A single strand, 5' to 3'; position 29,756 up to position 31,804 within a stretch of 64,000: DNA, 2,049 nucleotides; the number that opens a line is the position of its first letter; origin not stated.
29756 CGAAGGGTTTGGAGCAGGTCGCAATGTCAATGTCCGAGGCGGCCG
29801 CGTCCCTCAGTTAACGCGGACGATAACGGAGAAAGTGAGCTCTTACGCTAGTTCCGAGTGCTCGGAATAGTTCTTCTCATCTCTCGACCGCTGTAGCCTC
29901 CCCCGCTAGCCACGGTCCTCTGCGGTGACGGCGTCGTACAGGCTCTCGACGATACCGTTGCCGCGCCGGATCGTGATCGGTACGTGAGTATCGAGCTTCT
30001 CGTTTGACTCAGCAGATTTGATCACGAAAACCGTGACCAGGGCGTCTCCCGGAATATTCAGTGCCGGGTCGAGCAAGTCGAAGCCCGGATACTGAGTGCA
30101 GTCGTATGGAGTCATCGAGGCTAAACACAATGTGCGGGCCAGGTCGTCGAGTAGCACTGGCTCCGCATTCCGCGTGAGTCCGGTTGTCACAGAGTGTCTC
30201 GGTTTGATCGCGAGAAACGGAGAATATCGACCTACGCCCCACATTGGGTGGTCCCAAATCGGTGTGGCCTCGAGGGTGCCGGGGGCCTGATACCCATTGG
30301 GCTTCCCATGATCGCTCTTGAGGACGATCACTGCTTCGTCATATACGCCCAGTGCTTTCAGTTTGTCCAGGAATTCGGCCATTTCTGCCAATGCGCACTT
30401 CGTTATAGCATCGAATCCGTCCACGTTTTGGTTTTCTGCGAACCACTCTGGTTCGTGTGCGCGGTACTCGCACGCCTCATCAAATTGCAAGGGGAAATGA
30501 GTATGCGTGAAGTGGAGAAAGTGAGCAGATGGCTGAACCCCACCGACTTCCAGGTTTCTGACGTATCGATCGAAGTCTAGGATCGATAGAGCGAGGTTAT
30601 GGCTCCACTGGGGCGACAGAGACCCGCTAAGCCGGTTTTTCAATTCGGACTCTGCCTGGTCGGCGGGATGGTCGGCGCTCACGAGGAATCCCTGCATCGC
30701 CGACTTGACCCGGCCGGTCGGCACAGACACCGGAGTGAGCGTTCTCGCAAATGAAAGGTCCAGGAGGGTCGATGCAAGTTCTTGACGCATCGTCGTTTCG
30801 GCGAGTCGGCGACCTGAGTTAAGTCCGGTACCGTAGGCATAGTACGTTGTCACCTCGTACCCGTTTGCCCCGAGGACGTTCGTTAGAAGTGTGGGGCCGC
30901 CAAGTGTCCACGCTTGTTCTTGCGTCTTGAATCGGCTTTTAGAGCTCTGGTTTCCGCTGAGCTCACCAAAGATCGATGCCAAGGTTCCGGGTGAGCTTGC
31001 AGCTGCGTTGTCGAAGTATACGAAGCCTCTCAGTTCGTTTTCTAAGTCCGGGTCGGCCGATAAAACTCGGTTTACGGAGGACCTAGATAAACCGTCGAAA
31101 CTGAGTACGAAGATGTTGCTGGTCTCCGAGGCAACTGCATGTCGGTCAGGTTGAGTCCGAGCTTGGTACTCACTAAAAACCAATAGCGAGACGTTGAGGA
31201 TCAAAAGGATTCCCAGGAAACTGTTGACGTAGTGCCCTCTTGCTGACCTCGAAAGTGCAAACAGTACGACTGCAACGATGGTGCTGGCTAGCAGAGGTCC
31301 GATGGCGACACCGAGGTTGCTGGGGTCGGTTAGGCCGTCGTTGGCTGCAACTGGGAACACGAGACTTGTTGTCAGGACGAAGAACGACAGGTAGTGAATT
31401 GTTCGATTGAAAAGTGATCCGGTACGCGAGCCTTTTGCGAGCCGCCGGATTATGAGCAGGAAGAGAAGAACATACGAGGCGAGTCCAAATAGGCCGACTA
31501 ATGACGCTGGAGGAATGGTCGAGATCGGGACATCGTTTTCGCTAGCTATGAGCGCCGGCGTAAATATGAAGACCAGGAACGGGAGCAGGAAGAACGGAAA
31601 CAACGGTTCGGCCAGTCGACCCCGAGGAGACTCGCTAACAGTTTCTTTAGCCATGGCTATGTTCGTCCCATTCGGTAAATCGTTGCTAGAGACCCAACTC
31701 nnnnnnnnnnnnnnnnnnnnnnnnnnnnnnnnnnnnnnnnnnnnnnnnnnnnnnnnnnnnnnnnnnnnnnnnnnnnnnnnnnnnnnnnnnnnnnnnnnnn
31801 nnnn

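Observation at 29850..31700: Lower-GC insertion carrying a sulfatase/LTA-synthase-like membrane enzyme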

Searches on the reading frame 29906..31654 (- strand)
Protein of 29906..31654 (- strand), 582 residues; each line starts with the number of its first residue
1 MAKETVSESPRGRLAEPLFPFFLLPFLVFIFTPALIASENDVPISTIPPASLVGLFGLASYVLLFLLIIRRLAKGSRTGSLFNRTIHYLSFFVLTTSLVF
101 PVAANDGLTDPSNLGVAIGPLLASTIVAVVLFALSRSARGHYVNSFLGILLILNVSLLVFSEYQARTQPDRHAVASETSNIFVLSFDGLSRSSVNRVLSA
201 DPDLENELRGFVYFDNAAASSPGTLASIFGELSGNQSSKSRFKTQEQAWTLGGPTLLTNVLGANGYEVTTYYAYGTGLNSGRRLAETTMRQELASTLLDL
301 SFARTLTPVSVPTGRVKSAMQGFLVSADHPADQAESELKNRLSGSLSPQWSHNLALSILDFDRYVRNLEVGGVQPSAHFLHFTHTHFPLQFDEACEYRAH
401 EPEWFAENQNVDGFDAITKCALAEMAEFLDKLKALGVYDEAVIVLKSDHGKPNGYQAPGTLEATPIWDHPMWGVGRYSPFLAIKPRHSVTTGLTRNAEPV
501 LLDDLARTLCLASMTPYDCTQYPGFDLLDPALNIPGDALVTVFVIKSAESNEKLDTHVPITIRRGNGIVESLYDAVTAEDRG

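Call 3: search_protein_families(library=pfam, proteins=[window:29906-31654:-], max_evalue=1)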
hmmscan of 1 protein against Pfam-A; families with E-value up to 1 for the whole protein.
window:29906-31654:- (582 aa): 2 families
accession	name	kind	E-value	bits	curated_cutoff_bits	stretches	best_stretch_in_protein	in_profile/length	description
PF00884.28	Sulfatase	-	3.6e-08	33.5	25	1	202-509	27-295/301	Sulfatase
PF02995.22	DUF229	-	0.1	11.7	25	0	422-451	314-343/496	Protein of unknown function (DUF229)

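Call 4: search_protein_families(library=ncbifam, proteins=[window:29906-31654:-], max_evalue=1)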
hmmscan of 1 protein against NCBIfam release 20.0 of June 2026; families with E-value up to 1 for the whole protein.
window:29906-31654:- (582 aa): 3 families
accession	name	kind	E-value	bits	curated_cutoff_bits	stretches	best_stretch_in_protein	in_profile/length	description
NF053595.1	LptchSynLtaSGpos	equivalog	0.00037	19.2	970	1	377-449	397-465/626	lipoteichoic acid synthase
NF003000.0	PRK03776.1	equivalog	0.0082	14.2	574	1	384-449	334-395/763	phosphatidylglycerol--membrane-oligosaccharide glycerophosphotransferase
NF045937.1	MSC_0624_12TM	equivalog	0.024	13.2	70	1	22-161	254-391/445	MSC_0624 family F1-like ATPase-associated membrane protein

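Call 6: find_homologous_proteins(query=window:29906-31654:-, max_evalue=0.001)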
Query window:29906-31654:- (582 aa): 27 proteins with E <= 0.001 among 8000 candidates.
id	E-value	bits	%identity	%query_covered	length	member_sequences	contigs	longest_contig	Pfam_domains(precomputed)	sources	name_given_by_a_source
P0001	0.0e+0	1307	100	100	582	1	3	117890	PF00884.29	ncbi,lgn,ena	-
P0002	1.8e-159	550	46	99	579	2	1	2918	PF00884.29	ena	-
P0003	2.6e-145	504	43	95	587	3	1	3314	PF00884.29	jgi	jgi:hypothetical protein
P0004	2.3e-142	494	42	98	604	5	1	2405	PF00884.29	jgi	jgi:hypothetical protein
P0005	3.5e-125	437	41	94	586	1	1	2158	-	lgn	-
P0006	9.2e-122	426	39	96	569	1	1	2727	PF00884.29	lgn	-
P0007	3.5e-121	424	39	97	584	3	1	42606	PF00884.29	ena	-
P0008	4.2e-117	410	42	81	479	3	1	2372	PF00884.29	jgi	jgi:hypothetical protein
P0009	2.7e-112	395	39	86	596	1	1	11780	PF00884.29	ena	-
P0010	4.0e-112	394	39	95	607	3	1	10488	PF00884.29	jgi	jgi:hypothetical protein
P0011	2.4e-111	391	39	96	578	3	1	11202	PF00884.29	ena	-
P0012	1.1e-110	389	37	95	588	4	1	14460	-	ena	-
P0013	4.6e-109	384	41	85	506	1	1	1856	PF00884.29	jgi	jgi:hypothetical protein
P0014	5.1e-109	384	37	96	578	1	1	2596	PF00884.29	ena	-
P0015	2.6e-108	381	36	96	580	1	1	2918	PF00884.29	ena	-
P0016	3.2e-108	381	38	96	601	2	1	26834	PF00884.29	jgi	-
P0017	2.3e-107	378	35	96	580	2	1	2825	PF00884.29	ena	-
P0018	2.5e-107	378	35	99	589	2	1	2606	PF00884.29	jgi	-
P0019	3.0e-103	365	36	95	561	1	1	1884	PF00884.29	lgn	-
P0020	4.6e-101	357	35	96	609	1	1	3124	PF00884.29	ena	-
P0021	2.5e-99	352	38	91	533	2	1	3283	PF00884.29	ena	-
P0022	8.9e-47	178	31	95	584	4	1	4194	-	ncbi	-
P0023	6.9e-6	43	24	89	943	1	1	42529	PF00884.29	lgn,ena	-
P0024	6.9e-5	40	25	52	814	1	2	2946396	PF00884.29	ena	-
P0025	1.3e-4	39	25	61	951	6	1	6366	PF00884.29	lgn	-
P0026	3.3e-4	38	26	62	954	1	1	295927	PF00884.29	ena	-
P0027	4.6e-4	37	25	62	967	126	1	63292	PF00884.29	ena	-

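Call 9: find_encoding_contigs(protein=P0001, flank=10000, max_places=4)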
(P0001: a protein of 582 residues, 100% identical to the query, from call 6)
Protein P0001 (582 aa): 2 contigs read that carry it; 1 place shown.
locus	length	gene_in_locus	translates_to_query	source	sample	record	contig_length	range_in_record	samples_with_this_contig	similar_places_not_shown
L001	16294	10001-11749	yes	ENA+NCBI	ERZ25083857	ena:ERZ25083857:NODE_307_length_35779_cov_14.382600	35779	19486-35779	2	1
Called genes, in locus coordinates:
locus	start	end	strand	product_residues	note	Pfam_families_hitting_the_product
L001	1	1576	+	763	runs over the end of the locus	PF02190:LON_substr_bdg, PF00004:AAA, PF07728:AAA_5, PF22667:Lon_lid, PF05362:Lon_C, PF13541:ChlI (weak)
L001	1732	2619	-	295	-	PF00892:EamA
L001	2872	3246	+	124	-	PF07291:MauE (faint), PF13564:DoxX_2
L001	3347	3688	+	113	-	PF13442:Cytochrome_CBB3, PF00034:Cytochrom_C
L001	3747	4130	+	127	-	-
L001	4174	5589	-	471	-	PF00772:DnaB, PF13481:AAA_25, PF03796:DnaB_C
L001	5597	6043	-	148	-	PF01281:Ribosomal_L9_N, PF03948:Ribosomal_L9_C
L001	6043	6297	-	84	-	PF01084:Ribosomal_S18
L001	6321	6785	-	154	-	PF00436:SSB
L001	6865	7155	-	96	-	PF01250:Ribosomal_S6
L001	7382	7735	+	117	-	-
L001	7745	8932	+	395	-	PF00155:Aminotran_1_2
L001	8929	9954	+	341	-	PF08240:ADH_N, PF16912:Glu_dehyd_C, PF01494:FAD_binding_3 (weak), PF00107:ADH_zinc_N, PF13602:ADH_zinc_N_2 (weak)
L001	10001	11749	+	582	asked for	PF00884:Sulfatase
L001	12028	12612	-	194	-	PF00857:Isochorismatase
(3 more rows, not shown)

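Call 10: find_encoding_contigs(protein=P0007, flank=8000, max_places=3)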
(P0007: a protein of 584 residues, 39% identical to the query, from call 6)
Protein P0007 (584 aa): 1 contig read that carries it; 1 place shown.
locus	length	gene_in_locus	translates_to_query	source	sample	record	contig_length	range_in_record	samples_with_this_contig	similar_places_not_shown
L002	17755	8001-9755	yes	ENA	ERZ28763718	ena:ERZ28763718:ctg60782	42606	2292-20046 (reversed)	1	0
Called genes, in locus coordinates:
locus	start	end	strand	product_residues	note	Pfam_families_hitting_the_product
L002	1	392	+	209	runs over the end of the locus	PF00072:Response_reg, PF00196:GerE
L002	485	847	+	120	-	PF00072:Response_reg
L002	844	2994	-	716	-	PF02518:HATPase_c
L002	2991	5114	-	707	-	PF07730:HisKA_3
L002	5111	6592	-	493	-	PF00072:Response_reg, PF00211:Guanylate_cyc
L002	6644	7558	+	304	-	PF00027:cNMP_binding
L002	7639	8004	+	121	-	-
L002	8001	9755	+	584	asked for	PF00884:Sulfatase (weak)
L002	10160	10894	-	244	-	PF13489:Methyltransf_23 (faint)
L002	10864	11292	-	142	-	-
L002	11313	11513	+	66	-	-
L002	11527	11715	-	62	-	-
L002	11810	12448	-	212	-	PF00089:Trypsin (weak), PF13365:Trypsin_2, PF13180:PDZ_2, PF17820:PDZ_6 (weak)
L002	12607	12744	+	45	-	-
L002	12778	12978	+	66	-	-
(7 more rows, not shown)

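Call 11: find_encoding_contigs(protein=P0016, flank=8000, max_places=3)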
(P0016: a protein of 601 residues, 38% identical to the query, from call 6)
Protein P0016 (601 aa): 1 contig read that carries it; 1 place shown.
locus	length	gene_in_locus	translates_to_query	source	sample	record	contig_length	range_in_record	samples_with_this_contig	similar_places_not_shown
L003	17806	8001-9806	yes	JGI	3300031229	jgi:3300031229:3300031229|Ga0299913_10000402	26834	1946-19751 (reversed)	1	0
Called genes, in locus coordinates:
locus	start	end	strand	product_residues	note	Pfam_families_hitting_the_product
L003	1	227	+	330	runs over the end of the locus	PF13579:Glyco_trans_4_4 (faint), PF13439:Glyco_transf_4, PF13692:Glyco_trans_1_4, PF13524:Glyco_trans_1_2, PF00534:Glycos_transf_1, PF20706:GT4-conflict (weak)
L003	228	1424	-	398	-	PF13439:Glyco_transf_4, PF13579:Glyco_trans_4_4, PF13477:Glyco_trans_4_2 (weak), PF00534:Glycos_transf_1, PF13692:Glyco_trans_1_4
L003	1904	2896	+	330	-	PF13439:Glyco_transf_4, PF00534:Glycos_transf_1, PF13692:Glyco_trans_1_4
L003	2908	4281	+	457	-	PF01943:Polysacc_synt, PF13440:Polysacc_synt_3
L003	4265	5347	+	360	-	PF00881:Nitroreductase, PF14512:TM1586_NiRdase (faint), PF00881:Nitroreductase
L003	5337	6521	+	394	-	PF04230:PS_pyruv_trans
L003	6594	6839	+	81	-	-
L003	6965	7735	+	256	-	PF13578:Methyltransf_24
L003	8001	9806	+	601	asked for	PF00884:Sulfatase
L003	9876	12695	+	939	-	PF00005:ABC_tran (faint), PF02463:SMC_N (faint), PF03193:RsgA_GTPase (faint), PF13191:AAA_16 (faint), PF13304:AAA_21 (faint), PF13401:AAA_22 (faint), PF17760:UvrA_inter, PF17755:UvrA_DNA-bind, +4 more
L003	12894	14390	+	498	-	-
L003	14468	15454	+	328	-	PF01073:3Beta_HSD (weak), PF01370:Epimerase, PF16363:GDP_Man_Dehyd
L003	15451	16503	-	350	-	PF05090:HTTM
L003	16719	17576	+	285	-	PF13489:Methyltransf_23, PF05148:Methyltransf_8 (weak), PF13847:Methyltransf_31, PF08241:Methyltransf_11, PF08242:Methyltransf_12, PF13649:Methyltransf_25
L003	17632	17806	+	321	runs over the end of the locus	PF13641:Glyco_tranf_2_3 (weak), PF00535:Glycos_transf_2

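Call 12: list_cluster_members(proteins=[P0001, P0022, P0002, P0007])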
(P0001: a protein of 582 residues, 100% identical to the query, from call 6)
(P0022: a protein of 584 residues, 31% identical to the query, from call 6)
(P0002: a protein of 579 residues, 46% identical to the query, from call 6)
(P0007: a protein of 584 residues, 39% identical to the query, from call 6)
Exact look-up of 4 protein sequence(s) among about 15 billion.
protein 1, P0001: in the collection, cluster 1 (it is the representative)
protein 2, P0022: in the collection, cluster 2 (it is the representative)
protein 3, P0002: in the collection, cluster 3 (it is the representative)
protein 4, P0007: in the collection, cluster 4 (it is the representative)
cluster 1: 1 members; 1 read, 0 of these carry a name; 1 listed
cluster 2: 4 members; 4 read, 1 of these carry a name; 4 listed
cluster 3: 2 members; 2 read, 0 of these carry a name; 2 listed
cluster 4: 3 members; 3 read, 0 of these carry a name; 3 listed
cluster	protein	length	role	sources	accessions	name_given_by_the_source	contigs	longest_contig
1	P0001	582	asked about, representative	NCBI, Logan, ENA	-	-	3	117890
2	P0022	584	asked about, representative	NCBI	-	-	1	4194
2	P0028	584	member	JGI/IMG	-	hypothetical protein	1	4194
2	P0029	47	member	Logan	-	-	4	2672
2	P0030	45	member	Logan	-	-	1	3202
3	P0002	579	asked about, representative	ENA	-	-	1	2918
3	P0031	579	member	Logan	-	-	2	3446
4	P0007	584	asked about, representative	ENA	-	-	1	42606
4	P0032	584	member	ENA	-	-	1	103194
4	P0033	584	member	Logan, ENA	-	-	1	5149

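Call 13: find_encoding_contigs(protein=P0012, flank=8000, max_places=2)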
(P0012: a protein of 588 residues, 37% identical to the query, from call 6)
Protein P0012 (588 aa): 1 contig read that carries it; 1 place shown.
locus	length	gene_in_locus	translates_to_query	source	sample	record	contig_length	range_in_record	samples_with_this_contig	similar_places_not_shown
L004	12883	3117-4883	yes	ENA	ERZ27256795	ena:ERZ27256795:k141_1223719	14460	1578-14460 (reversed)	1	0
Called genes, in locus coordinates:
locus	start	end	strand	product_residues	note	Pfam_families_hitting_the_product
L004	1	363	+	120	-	?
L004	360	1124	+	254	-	PF13489:Methyltransf_23, PF13847:Methyltransf_31 (weak), PF08241:Methyltransf_11, PF08242:Methyltransf_12, PF13649:Methyltransf_25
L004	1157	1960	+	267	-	PF13641:Glyco_tranf_2_3, PF00535:Glycos_transf_2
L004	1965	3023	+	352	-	PF13439:Glyco_transf_4, PF13579:Glyco_trans_4_4, PF00534:Glycos_transf_1, PF13692:Glyco_trans_1_4, PF13524:Glyco_trans_1_2 (weak)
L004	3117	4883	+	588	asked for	-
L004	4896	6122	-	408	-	PF13439:Glyco_transf_4, PF13579:Glyco_trans_4_4, PF13477:Glyco_trans_4_2, PF00534:Glycos_transf_1, PF13692:Glyco_trans_1_4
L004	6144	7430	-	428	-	PF01943:Polysacc_synt, PF13440:Polysacc_synt_3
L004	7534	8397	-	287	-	PF05050:Methyltransf_21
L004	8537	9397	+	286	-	PF05050:Methyltransf_21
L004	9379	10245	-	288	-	PF01973:MptE-like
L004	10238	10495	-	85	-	-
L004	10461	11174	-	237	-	PF00106:adh_short, PF01370:Epimerase, PF08659:KR (faint), PF13561:adh_short_C2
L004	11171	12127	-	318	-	PF00389:2-Hacid_dh, PF13478:XdhC_C (faint), PF02826:2-Hacid_dh_C, PF03807:F420_oxidored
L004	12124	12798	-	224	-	PF02348:CTP_transf_3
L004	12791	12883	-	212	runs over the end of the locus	PF04199:Cyclase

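Call 14: find_encoding_contigs(protein=P0009, flank=8000, max_places=2)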
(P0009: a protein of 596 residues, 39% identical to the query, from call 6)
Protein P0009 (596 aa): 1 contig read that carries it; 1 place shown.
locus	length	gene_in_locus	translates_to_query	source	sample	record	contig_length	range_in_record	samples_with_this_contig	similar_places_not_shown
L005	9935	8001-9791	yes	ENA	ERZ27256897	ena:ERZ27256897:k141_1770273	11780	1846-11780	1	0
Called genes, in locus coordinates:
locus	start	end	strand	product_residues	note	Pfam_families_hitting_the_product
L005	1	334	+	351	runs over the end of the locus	PF13439:Glyco_transf_4, PF13579:Glyco_trans_4_4, PF00534:Glycos_transf_1 (weak), PF13692:Glyco_trans_1_4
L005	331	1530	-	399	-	PF13439:Glyco_transf_4, PF13579:Glyco_trans_4_4, PF13477:Glyco_trans_4_2 (weak), PF00534:Glycos_transf_1, PF13692:Glyco_trans_1_4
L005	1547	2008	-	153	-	-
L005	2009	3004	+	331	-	PF13439:Glyco_transf_4 (weak), PF00534:Glycos_transf_1, PF13692:Glyco_trans_1_4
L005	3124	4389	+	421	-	PF01943:Polysacc_synt, PF13440:Polysacc_synt_3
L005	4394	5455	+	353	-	PF00881:Nitroreductase, PF14512:TM1586_NiRdase (faint), PF00881:Nitroreductase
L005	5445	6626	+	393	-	PF04230:PS_pyruv_trans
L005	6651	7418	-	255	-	PF08241:Methyltransf_11, PF13489:Methyltransf_23, PF13649:Methyltransf_25, PF08242:Methyltransf_12, PF01209:Ubie_methyltran (weak), PF13847:Methyltransf_31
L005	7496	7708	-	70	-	-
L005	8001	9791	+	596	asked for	PF00884:Sulfatase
